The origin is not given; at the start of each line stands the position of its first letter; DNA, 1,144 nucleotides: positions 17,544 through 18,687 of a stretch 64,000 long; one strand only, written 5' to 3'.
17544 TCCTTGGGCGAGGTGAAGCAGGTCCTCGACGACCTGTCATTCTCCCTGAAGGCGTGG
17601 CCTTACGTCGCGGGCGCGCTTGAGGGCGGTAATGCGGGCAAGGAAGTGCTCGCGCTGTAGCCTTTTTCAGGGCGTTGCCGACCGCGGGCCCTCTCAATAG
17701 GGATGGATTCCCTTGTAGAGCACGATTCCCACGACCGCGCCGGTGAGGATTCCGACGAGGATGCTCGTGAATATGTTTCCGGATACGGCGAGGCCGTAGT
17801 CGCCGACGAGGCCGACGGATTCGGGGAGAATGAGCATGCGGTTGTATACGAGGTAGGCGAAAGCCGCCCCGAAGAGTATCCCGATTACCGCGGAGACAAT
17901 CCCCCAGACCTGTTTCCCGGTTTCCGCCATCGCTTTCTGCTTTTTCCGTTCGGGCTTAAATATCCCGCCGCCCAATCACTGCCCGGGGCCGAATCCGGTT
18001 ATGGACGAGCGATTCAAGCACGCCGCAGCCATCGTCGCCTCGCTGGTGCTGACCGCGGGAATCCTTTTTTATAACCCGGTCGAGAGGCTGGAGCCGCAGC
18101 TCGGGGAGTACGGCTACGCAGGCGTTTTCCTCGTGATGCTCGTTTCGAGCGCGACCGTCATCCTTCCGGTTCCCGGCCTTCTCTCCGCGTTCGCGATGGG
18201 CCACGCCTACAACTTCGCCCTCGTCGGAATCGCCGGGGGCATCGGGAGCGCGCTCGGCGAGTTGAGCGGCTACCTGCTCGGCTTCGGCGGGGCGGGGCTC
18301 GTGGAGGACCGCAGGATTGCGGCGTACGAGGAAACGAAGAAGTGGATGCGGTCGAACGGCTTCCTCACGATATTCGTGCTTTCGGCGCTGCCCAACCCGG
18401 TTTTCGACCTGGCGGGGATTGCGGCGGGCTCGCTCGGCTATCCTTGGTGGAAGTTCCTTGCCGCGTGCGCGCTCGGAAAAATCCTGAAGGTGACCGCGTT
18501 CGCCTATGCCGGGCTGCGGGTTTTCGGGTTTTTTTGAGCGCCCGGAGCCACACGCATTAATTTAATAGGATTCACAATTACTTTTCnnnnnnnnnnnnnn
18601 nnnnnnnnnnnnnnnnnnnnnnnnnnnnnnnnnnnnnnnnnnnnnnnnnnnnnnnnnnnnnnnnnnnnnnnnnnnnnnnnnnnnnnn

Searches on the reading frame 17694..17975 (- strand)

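Call 3: search_protein_families(library=pfam, proteins=[window:17694-17975:-], max_evalue=0.01)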
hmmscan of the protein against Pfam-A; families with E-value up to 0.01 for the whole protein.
window:17694-17975:- (93 aa): 1 family
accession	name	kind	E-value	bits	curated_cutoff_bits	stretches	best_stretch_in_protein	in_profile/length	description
PF12301.13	CD99L2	-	0.0083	16.8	34.4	0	10-46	106-141/170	CD99 antigen like protein 2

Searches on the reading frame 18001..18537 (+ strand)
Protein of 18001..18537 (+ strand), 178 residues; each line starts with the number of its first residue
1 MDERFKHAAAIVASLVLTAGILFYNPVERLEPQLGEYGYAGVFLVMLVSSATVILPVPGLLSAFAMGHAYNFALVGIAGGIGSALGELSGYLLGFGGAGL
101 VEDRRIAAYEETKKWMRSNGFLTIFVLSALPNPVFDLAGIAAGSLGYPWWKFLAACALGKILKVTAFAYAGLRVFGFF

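Call 3: search_protein_families(library=pfam, proteins=[window:18001-18537:+], max_evalue=0.01)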
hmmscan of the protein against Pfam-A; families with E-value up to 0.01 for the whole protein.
window:18001-18537:+ (178 aa): 1 family
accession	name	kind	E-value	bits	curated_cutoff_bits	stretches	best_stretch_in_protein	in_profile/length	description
PF09335.16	VTT_dom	-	1.4e-14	55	33.9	1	57-171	1-121/123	VTT domain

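Call 4: search_protein_families(library=ncbifam, proteins=[window:18001-18537:+], max_evalue=0.01)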
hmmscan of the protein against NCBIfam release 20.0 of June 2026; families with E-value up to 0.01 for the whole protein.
window:18001-18537:+ (178 aa): 0 families
